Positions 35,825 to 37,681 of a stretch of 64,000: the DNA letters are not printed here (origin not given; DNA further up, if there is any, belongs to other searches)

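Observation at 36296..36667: MCP signalling domain carries two tandem hairpin tips with complementary degeneration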

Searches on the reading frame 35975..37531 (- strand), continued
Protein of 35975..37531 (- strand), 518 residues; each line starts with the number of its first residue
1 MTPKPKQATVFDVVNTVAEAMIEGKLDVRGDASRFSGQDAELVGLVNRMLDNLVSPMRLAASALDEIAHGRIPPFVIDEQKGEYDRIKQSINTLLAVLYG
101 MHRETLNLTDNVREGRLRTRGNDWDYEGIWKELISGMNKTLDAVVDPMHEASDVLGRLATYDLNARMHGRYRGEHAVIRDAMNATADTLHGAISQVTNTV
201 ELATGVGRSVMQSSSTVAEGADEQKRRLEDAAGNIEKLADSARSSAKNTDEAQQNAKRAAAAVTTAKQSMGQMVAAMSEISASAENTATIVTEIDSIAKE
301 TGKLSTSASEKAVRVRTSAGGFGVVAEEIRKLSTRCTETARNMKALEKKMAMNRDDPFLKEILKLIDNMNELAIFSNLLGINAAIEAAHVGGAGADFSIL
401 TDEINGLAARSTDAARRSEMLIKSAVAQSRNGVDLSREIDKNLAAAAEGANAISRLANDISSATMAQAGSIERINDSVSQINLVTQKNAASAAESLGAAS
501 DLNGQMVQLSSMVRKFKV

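Call 8: find_homologous_proteins(query=window:35975-37531:-, max_evalue=1e-10)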
Query window:35975-37531:- (518 aa): 362 proteins with E <= 1e-10 among 8000 candidates; the best 120 are listed.
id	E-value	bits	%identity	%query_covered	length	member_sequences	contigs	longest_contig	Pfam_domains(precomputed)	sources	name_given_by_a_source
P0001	0.0e+0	1077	100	100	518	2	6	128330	PF00015.27,PF18947.6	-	-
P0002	4.5e-269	911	85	99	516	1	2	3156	PF00015.27,PF18947.6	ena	-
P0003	2.2e-265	899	83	99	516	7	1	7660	PF00015.27,PF18947.6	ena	-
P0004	1.2e-256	870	81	99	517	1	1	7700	PF00015.27,PF18947.6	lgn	-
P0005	2.6e-250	849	78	99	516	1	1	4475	PF00015.27,PF18947.6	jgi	jgi:methyl-accepting chemotaxis protein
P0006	5.9e-249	845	79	99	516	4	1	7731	PF00015.27,PF18947.6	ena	-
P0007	2.3e-245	833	78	99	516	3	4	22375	PF00015.27,PF18947.6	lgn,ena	-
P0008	2.7e-244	829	77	99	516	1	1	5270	PF00015.27,PF18947.6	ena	-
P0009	2.9e-237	806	76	99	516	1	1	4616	PF00015.27,PF18947.6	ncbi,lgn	-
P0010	1.2e-233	794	75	99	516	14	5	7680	PF00015.27,PF18947.6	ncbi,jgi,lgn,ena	jgi:methyl-accepting chemotaxis protein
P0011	2.0e-230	784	75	99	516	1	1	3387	PF00015.27,PF18947.6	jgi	jgi:methyl-accepting chemotaxis protein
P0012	1.2e-225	768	72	99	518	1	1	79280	PF00015.27,PF18947.6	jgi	jgi:methyl-accepting chemotaxis protein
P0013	1.2e-224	765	73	99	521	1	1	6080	PF00015.27,PF18947.6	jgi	jgi:methyl-accepting chemotaxis protein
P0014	6.8e-212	723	68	100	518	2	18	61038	PF00015.27,PF18947.6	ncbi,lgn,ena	-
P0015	1.3e-199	682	66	99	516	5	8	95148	PF00015.27,PF18947.6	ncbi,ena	-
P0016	6.8e-181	621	59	99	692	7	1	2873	PF00015.27,PF01750.24,PF18947.6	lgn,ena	-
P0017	2.7e-180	619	59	100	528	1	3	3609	PF00015.27,PF18947.6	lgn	-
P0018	1.6e-179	616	58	99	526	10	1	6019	PF00015.27,PF18947.6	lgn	-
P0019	2.8e-179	615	59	98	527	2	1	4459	PF00015.27,PF18947.6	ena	-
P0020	1.6e-178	613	58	98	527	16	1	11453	PF00015.27,PF18947.6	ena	-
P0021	2.2e-178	612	58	100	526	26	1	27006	PF00015.27,PF18947.6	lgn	-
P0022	2.7e-178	612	58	100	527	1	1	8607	PF00015.27,PF18947.6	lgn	-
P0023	1.4e-177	610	58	100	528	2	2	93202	PF00015.27,PF18947.6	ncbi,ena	-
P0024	1.6e-177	609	58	100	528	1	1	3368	PF00015.27,PF18947.6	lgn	-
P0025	2.1e-177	609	57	99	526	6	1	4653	PF00015.27,PF18947.6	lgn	-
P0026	2.6e-177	609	57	100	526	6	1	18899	PF00015.27,PF18947.6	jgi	jgi:methyl-accepting chemotaxis protein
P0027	5.6e-176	604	58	99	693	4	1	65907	PF00015.27,PF01750.24,PF18947.6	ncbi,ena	-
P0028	1.0e-175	604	58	100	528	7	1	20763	PF00015.27,PF18947.6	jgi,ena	-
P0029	1.4e-175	603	57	100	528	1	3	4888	PF00015.27,PF18947.6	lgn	-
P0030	3.2e-175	602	57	99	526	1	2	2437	PF00015.27,PF18947.6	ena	-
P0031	3.9e-175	602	58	98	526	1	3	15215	PF00015.27,PF18947.6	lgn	-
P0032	2.5e-174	599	57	100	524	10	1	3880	PF00015.27,PF18947.6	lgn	-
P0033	6.1e-174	598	57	98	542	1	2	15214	PF00015.27,PF18947.6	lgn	-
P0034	9.4e-174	597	57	100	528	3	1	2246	PF00015.27,PF18947.6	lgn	-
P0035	6.4e-173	594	57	99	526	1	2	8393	PF00015.27,PF18947.6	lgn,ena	-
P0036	6.5e-173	594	57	99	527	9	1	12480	PF00015.27,PF18947.6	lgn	-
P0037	1.3e-172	593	57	99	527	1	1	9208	PF00015.27,PF18947.6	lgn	-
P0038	5.3e-172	591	58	98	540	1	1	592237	PF00015.27,PF18947.6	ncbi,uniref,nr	ncbi:methyl-accepting chemotaxis protein [Geobacter pelophilus]|uniref:Methyl-accepting chemotaxis p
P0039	3.3e-170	585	57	98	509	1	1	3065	PF00015.27,PF18947.6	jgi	jgi:methyl-accepting chemotaxis protein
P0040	1.2e-169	583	58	98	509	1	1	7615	PF00015.27,PF18947.6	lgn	-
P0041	1.3e-169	583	56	98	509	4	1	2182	PF00015.27,PF18947.6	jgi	-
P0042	1.7e-169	583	56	98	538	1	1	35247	PF00015.27,PF00672.31,PF18947.6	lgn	-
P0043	2.6e-169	582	56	98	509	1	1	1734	PF00015.27,PF18947.6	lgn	-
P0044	4.7e-169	582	55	98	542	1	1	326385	PF00015.27,PF18947.6,PF12631.13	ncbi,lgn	-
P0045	1.3e-168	580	56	98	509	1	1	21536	PF00015.27,PF18947.6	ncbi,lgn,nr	ncbi:MAG: methyl-accepting chemotaxis protein [Desulfuromonadaceae bacterium]|nr:methyl-accepting ch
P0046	2.0e-168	579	56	98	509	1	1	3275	PF00015.27,PF18947.6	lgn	-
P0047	2.8e-168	579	55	100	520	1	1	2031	PF00015.27,PF18947.6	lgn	-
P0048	3.6e-168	579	58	94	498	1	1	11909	PF00015.27,PF18947.6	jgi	jgi:methyl-accepting chemotaxis protein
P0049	4.0e-168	578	56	98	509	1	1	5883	PF00015.27,PF18947.6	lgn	-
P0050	6.4e-168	578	56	98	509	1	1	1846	PF00015.27,PF18947.6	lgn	-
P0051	6.6e-168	578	57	98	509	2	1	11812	PF00015.27,PF18947.6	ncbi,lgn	-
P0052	9.5e-168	577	56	98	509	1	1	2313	PF00015.27,PF18947.6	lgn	-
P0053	2.1e-167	576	56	99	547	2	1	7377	PF00015.27,PF18947.6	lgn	-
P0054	2.4e-167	576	57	98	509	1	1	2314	PF00015.27,PF18947.6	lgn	-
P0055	2.8e-167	576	57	98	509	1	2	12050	PF00015.27,PF18947.6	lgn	-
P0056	3.1e-167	576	56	98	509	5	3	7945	PF00015.27,PF18947.6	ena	-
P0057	4.1e-167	575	56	98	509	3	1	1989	PF00015.27,PF18947.6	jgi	-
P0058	4.3e-167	575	57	98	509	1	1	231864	PF00015.27,PF18947.6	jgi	-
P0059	5.4e-167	575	57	98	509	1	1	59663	PF00015.27,PF18947.6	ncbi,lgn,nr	ncbi:MAG: methyl-accepting chemotaxis protein [Proteobacteria bacterium]|nr:methyl-accepting chemota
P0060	5.6e-167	575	56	98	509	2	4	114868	PF00015.27,PF18947.6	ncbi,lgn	-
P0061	7.9e-167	574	56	98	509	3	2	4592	PF00015.27,PF18947.6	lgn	-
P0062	1.6e-166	573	57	98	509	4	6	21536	PF00015.27,PF18947.6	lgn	-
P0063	1.9e-166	573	56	98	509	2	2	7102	PF00015.27,PF18947.6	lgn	-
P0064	2.0e-166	573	56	98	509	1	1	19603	PF00015.27,PF18947.6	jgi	jgi:methyl-accepting chemotaxis protein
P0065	3.6e-166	572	55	98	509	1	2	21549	PF00015.27,PF18947.6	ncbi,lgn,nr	ncbi:MAG: methyl-accepting chemotaxis protein [Desulfuromonadaceae bacterium]|nr:methyl-accepting ch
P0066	3.8e-166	572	56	98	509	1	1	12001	PF00015.27,PF18947.6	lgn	-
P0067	4.4e-166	572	56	98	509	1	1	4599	PF00015.27,PF18947.6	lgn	-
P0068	4.4e-166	572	54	98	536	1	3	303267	PF00015.27,PF18947.6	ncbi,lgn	-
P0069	4.7e-166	572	57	98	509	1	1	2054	PF00015.27,PF18947.6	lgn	-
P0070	5.1e-166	572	56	98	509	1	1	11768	PF00015.27,PF18947.6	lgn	-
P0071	6.9e-166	571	56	98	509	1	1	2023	PF00015.27,PF18947.6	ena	-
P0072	7.7e-166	571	55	98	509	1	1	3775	PF00015.27,PF18947.6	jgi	jgi:methyl-accepting chemotaxis protein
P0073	1.1e-165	570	56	98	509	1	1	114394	PF00015.27,PF18947.6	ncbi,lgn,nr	ncbi:MAG: methyl-accepting chemotaxis protein [Desulfuromonadaceae bacterium]|nr:methyl-accepting ch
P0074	1.2e-165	570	56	98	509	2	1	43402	PF00015.27,PF18947.6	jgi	jgi:methyl-accepting chemotaxis protein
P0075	1.2e-165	570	56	98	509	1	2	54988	PF00015.27,PF18947.6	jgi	jgi:methyl-accepting chemotaxis protein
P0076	1.3e-165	570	58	98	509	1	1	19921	PF00015.27,PF18947.6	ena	-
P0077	1.4e-165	570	58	96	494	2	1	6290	PF00015.27,PF18947.6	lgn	-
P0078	1.9e-165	570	56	98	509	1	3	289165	PF00015.27,PF18947.6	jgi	jgi:methyl-accepting chemotaxis protein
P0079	1.9e-165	570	56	98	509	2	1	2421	PF00015.27,PF18947.6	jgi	jgi:methyl-accepting chemotaxis protein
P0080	3.2e-165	569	55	98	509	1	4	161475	PF00015.27,PF18947.6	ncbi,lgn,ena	-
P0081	3.2e-165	569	54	100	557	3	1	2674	PF00015.27,PF18947.6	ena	-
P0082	3.7e-165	569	56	98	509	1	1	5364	PF00015.27,PF18947.6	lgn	-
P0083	4.9e-165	568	57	98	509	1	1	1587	PF00015.27,PF18947.6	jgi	jgi:methyl-accepting chemotaxis protein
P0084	7.4e-165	568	58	96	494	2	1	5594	PF00015.27,PF18947.6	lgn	-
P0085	1.1e-164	567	56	98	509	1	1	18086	PF00015.27,PF18947.6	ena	-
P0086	1.1e-164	567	56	98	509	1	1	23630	PF00015.27,PF18947.6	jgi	jgi:methyl-accepting chemotaxis protein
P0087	1.1e-164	567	55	98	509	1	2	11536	PF00015.27,PF18947.6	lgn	-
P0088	1.1e-164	567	55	98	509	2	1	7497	PF00015.27,PF18947.6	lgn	-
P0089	1.4e-164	567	55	98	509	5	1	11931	PF00015.27,PF18947.6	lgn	-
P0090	1.5e-164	567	55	99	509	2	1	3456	PF00015.27,PF18947.6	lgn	-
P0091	1.6e-164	567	55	98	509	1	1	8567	PF00015.27,PF18947.6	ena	-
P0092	1.9e-164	566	56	98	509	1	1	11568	PF00015.27,PF18947.6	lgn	-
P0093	1.9e-164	566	56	98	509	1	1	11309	PF00015.27,PF18947.6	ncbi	-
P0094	2.2e-164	566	55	98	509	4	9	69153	PF00015.27,PF18947.6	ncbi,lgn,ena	-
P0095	2.3e-164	566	54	99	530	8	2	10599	PF00015.27,PF18947.6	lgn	-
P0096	3.3e-164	566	56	98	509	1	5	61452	PF00015.27,PF18947.6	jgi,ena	-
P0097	3.4e-164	565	56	98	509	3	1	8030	PF00015.27,PF18947.6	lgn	-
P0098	3.4e-164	565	56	98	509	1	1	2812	PF00015.27,PF18947.6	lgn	-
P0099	3.9e-164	565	56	98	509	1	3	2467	PF00015.27,PF18947.6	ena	-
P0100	4.1e-164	565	56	98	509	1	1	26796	PF00015.27,PF18947.6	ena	-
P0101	4.1e-164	565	55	98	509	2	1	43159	PF00015.27,PF18947.6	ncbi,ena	-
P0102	4.3e-164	565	55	98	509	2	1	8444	PF00015.27,PF18947.6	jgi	jgi:methyl-accepting chemotaxis protein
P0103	5.3e-164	565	56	98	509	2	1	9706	PF00015.27,PF18947.6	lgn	-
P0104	5.5e-164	565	56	98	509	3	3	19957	PF00015.27,PF18947.6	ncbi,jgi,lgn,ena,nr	ncbi:MAG: chemotaxis protein [Geobacteraceae bacterium GWC2_53_11]|nr:MAG: chemotaxis protein [Geoba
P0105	5.6e-164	565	55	98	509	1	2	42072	PF00015.27,PF18947.6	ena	-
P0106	5.6e-164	565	56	98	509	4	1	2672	PF00015.27,PF18947.6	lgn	-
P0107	7.3e-164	564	55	98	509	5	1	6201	PF00015.27,PF18947.6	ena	-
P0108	1.1e-163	564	56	98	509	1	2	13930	PF00015.27,PF18947.6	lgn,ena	-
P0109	1.2e-163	564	55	98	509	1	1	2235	PF00015.27,PF18947.6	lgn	-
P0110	1.3e-163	564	54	100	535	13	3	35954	PF00015.27,PF18947.6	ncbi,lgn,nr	ncbi:MAG: methyl-accepting chemotaxis protein [Geobacteraceae bacterium]|nr:methyl-accepting chemota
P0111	1.8e-163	563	54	99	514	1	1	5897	PF00015.27,PF18947.6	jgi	jgi:methyl-accepting chemotaxis protein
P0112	1.9e-163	563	55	98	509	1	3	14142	PF00015.27,PF18947.6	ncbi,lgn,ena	-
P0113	1.9e-163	563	55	98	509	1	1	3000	PF00015.27,PF18947.6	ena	-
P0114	2.0e-163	563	55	98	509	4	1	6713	PF00015.27,PF18947.6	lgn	-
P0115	2.4e-163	563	54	100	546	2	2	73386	PF00015.27,PF18947.6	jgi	jgi:methyl-accepting chemotaxis protein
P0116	3.2e-163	562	55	98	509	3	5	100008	PF00015.27,PF18947.6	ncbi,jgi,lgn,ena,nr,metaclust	ncbi:MAG: chemotaxis protein [Geobacteraceae bacterium GWC2_48_7]|nr:MAG: chemotaxis protein [Geobac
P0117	4.1e-163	562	55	98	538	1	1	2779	PF00015.27,PF18947.6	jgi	jgi:methyl-accepting chemotaxis protein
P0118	6.1e-163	561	55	98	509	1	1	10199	PF00015.27,PF18947.6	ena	-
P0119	7.0e-163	561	56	98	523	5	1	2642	PF00015.27,PF18947.6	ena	-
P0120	7.3e-163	561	56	98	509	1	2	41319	PF00015.27,PF18947.6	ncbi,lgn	-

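Call 26: find_related_loci(query=A1, collection=genome_contigs, flank=8000)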
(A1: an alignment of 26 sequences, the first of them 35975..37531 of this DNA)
Query A1 (518 aa) in genome_contigs; peptide patterns used: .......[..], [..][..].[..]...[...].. (x = any residue, [..] = any of these).
91 stretches matched a pattern; 71 encode a relative of the query (tblastn E <= 1e-3); 71 distinct loci.
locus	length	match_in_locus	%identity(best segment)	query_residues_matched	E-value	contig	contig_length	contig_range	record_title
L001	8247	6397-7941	83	4-518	0e+0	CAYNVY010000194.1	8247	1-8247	MAG TPA_asm: uncultured Enterobacteriaceae bacterium isolate SRP302447_co3_36 genome assembly, contig: NODE_24851_length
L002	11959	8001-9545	78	4-518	0e+0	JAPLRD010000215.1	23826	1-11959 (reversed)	MAG: Proteobacteria bacterium isolate LacPavin_0818_WC45_MAG_62_8 LacPavin_0818_WC45_scaffold_343866, whole genome shotg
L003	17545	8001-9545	66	4-518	0e+0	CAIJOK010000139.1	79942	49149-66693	MAG: uncultured beta proteobacterium isolate KT_bin-2367 genome assembly, contig: bin-2367:139/146, whole genome shotgun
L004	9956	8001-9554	60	5-518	0e+0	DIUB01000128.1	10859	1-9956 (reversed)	MAG TPA_asm: Geobacter sp. UBA6169 UBA6169_contig_165756, whole genome shotgun sequence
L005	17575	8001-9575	58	1-518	0e+0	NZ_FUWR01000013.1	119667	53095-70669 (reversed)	Trichlorobacter thiogenes strain ATCC BAA-34, whole genome shotgun sequence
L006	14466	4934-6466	58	11-518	0e+0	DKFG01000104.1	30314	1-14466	MAG TPA_asm: Geobacter sp. UBA6802 UBA6802_contig_18828, whole genome shotgun sequence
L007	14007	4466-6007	58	8-518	0e+0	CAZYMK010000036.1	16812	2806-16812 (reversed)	MAG TPA_asm: uncultured Geobacter sp. isolate binchicken_co309_23 genome assembly, contig: NODE_2140_length_16812_cov_5.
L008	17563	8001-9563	58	1-518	0e+0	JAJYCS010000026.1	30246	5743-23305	MAG: Deltaproteobacteria bacterium isolate BP9.bin5 NODE_2510_length_30246_cov_1.756599, whole genome shotgun sequence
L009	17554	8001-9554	58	5-518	0e+0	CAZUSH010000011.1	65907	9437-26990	MAG TPA_asm: uncultured Geobacter sp. isolate binchicken_co273_237 genome assembly, contig: NODE_450_length_65907_cov_7.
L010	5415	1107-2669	57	1-518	0e+0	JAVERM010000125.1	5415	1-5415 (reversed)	MAG: Trichlorobacter sp. isolate BF1_19 scaffold_20612_c1_biofilm_2017, whole genome shotgun sequence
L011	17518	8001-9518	56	7-516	0e+0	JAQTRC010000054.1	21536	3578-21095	MAG: Desulfuromonadaceae bacterium isolate STB_154 NODE_5441_length_21536_cov_7.990518_Sandtown_B, whole genome shotgun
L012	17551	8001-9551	55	9-518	0e+0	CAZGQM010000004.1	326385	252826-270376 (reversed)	MAG TPA_asm: uncultured Geoanaerobacter sp. isolate SRP302447_co2_673 genome assembly, contig: NODE_98_length_326385_cov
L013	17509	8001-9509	55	12-518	0e+0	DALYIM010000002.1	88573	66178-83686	MAG TPA_asm: Desulfuromonadaceae bacterium isolate CTOTU46591 NODE_11_length_88573_cov_7.778757, whole genome shotgun se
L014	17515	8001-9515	55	8-516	0e+0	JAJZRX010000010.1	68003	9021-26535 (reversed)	MAG: Deltaproteobacteria bacterium isolate SKS3.bin12 NODE_566_length_68003_cov_3.236947, whole genome shotgun sequence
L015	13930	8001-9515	56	8-516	0e+0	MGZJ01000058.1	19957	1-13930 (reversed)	MAG: Geobacteraceae bacterium GWC2_53_11 gwc2_scaffold_2800, whole genome shotgun sequence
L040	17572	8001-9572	51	2-518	4e-170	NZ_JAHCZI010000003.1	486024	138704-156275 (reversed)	Geobacter hydrogenophilus strain DSM 13691 NODE_3_length_486024_cov_240.570169, whole genome shotgun sequence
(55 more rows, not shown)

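Call 43: predict_structure(alignment_id=A2)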
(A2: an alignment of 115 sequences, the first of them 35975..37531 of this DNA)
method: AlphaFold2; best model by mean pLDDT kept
length: 518 residues; sequences in the alignment: 115
mean_pLDDT: 77.0   pTM: 0.36
mean pLDDT of the five models: 77.0, 75.6, 66.2, 65.8, 65.4
residues with pLDDT >= 90: 78; 70-90: 297; 50-70: 79; < 50: 64
segments of 3 or more residues with pLDDT < 50: 1-4, 74-81, 108-134, 136-138, 161-172
pLDDT, mean of each block of 10 residues (from residue 1): 58 87 86 86 89 79 63 48 54 57 51 38 37 49 55 53 41 55 68 74 80 86 88 88 89 90 87 86 88 91 90 88 90 91 84 71 87 91 90 90 91 90 88 87 88 90 87 87 87 85 80 71
secondary structure, 60 per line:
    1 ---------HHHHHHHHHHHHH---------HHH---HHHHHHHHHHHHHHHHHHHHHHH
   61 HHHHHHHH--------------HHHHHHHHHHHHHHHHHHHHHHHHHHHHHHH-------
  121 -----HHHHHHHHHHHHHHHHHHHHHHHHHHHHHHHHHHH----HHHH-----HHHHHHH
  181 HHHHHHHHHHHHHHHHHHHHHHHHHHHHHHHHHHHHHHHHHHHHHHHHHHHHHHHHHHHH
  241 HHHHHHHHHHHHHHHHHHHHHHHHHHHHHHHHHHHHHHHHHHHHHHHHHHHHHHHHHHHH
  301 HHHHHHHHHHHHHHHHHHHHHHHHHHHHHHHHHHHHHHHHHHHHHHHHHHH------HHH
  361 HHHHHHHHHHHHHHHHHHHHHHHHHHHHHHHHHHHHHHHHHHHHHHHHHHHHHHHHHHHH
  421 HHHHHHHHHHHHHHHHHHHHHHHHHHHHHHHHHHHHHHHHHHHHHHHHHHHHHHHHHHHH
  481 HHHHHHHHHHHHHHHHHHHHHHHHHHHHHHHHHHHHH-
elements in order: H10-22 H38-68 H83-113 H126-160 H165-168 H174-351 H358-517
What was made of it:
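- AlphaFold2 on the full-length protein gives helices 174-351 and 358-517, with pLDDT about 88-91 across the region (call 43).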

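Call 52: search_protein_families(library=pfam, proteins=[L040:369-2978:+, L040:3316-3828:+, L040:3941-4453:+, L040:6828-7505:+, L040:9625-10518:-, L040:11303-12787:+, L040:12784-13161:+, L040:14389-15069:+, L040:15698-17398:-, L040:15020-15688:-], max_evalue=0.001)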
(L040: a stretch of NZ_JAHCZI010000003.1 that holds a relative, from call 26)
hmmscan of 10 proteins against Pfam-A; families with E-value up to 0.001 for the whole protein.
L040:369-2978:+ (869 aa): 15 families
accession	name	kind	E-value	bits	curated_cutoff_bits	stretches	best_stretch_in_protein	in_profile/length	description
PF07724.20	AAA_2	-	1.7e-54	184.7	27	1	598-763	2-165/166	AAA domain (Cdc48 subfamily)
PF17871.7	AAA_lid_9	-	2.1e-29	101.9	22.8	1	360-450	2-92/104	AAA lid domain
PF00004.35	AAA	-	2.8e-17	63.8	21.2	2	220-332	2-109/131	ATPase family associated with various cellular activities (AAA)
PF10431.15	ClpB_D2-small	-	5.1e-13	49.3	21.9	1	769-840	1-71/81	C-terminal, D2-small domain, of ClpB protein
PF07728.20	AAA_5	-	2.4e-12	47.5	22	1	602-720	2-122/139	AAA domain (dynein-related subfamily)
PF02861.25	Clp_N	-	2.4e-08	34.4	20.7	1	25-75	2-52/53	Clp amino terminal domain, pathogenicity island component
PF13191.12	AAA_16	-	6.9e-08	33.6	32.6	1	197-243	2-51/167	AAA ATPase domain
PF13401.12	AAA_22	-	6.9e-08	33.3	27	0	215-300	4-96/130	AAA domain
PF20720.3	nSTAND3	-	7.4e-06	26.2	27.2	0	215-242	16-43/155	Novel STAND NTPase 3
PF25199.1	nSTAND_NTPase5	-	0.00012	22.3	34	0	575-617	19-59/145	Novel STAND NTPase 5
PF05729.18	NACHT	-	0.00014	22.2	26.7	0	220-247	4-31/167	NACHT domain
PF00158.32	Sigma54_activat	-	0.00014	22.1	20.2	0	602-718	25-141/168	Sigma-54 interaction domain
PF16326.10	ABC_tran_CTD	-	0.00065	20.3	32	1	430-482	11-64/69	ABC transporter C-terminal domain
PF01637.24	ATPase_2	-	0.00068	19.9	33.2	0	198-234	2-38/225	ATPase domain predominantly from Archaea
PF04851.21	ResIII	-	0.00071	20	22.5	0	601-637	25-64/164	Type III restriction enzyme, res subunit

L040:3316-3828:+ (170 aa): 1 family
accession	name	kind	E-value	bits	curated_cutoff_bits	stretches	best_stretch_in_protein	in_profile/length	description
PF01584.24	CheW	-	2.4e-38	131.3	23.5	1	20-157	2-137/138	CheW-like domain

L040:3941-4453:+ (170 aa): 0 families

L040:6828-7505:+ (225 aa): 1 family
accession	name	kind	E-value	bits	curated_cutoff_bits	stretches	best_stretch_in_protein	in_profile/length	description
PF14196.11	ATC_hydrolase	-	0.00014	23.1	28.1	1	105-202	25-126/145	L-2-amino-thiazoline-4-carboxylic acid hydrolase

L040:9625-10518:- (297 aa): 2 families
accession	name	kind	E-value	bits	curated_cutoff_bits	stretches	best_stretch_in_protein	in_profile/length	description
PF13676.11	TIR_2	-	2e-18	67.5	28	1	9-104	1-94/122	TIR domain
PF01582.25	TIR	-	1.3e-05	25.5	21.3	1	9-110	4-106/179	TIR domain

L040:11303-12787:+ (494 aa): 0 families

L040:12784-13161:+ (125 aa): 0 families

L040:14389-15069:+ (226 aa): 0 families

L040:15698-17398:- (566 aa): 1 family
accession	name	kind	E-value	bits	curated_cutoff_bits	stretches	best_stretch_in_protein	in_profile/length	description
PF00374.24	NiFeSe_Hases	-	1.4e-240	799.9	25.8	1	38-551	1-508/508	Nickel-dependent hydrogenase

L040:15020-15688:- (222 aa): 2 families
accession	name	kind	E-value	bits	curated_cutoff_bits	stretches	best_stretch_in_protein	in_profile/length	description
PF01292.26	Ni_hydr_CYTB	-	6.8e-26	91.6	30.1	1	13-214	1-179/179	Prokaryotic cytochrome b561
PF14358.11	DUF4405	-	0.00014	22.7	26.7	0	130-197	2-66/66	Domain of unknown function (DUF4405)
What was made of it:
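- On MCP signalling domain (Pfam PF00015): No cheA was seen in the one flank scanned with Pfam (L040, call 52).
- On DosM-type double-signalling-domain receptors (F9): Where an adjacent CheW is present it is a single domain, 170 aa in L040 (call 52).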
